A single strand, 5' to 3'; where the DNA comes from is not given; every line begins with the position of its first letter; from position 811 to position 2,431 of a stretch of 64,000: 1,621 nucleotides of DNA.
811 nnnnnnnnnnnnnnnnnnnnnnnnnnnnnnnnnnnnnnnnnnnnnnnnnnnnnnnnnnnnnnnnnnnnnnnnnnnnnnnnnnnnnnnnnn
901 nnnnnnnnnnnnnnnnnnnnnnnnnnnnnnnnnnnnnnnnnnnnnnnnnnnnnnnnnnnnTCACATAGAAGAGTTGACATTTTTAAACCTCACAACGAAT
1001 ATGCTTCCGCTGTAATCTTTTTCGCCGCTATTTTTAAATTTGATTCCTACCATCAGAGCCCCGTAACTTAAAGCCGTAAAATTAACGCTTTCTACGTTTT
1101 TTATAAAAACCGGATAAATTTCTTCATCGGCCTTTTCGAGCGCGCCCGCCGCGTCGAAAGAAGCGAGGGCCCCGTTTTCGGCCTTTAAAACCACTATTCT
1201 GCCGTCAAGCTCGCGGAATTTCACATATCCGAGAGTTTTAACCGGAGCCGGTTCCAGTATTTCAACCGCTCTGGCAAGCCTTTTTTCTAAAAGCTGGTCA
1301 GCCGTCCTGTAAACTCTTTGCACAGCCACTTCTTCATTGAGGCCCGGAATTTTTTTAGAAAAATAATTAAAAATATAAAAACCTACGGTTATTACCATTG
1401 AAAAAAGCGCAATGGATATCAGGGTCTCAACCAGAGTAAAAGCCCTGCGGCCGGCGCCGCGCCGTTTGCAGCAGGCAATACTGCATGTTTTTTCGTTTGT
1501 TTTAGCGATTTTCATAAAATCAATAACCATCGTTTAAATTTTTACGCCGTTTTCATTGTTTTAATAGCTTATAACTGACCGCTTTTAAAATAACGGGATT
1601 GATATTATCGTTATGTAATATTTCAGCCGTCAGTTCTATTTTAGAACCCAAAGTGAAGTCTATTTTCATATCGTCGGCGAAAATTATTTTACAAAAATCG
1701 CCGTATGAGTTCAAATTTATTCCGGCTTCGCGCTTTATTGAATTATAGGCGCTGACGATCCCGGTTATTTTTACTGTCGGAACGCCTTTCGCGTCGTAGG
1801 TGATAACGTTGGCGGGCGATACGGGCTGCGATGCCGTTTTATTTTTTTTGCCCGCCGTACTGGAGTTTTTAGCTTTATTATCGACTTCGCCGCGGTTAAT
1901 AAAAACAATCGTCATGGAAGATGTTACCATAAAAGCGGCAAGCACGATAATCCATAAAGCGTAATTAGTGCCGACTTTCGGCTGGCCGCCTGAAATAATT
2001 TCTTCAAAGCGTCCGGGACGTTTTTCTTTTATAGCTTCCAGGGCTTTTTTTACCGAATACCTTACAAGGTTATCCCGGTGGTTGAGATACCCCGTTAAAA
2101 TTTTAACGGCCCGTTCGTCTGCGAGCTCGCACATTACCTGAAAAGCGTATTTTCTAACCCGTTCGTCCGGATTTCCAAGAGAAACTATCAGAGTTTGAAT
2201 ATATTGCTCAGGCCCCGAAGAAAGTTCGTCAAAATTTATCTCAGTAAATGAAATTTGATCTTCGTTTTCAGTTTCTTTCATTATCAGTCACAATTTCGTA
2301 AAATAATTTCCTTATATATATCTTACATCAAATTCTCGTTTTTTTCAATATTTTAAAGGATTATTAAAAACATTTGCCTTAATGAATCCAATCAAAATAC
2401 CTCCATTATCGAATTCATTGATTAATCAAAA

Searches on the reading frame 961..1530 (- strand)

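Call 14: search_protein_families(library=pfam, proteins=[window:961-1530:-])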
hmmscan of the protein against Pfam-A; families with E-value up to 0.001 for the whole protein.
window:961-1530:- (189 aa): 1 family
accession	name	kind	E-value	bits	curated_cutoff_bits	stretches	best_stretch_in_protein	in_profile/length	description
PF07963.17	N_methyl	-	2.5e-05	24.1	21.2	1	28-49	4-25/27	Prokaryotic N-terminal methylation motif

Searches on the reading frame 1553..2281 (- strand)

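Call 14: search_protein_families(library=pfam, proteins=[window:1553-2281:-])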
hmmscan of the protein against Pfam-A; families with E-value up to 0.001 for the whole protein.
window:1553-2281:- (242 aa): 2 families
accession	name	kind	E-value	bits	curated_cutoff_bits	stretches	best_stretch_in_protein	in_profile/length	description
PF13646.12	HEAT_2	-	4.3e-07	30.6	27.7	1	29-87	2-61/88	HEAT repeats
PF02985.28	HEAT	-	0.00027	21.3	23.5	0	29-54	3-28/31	HEAT repeat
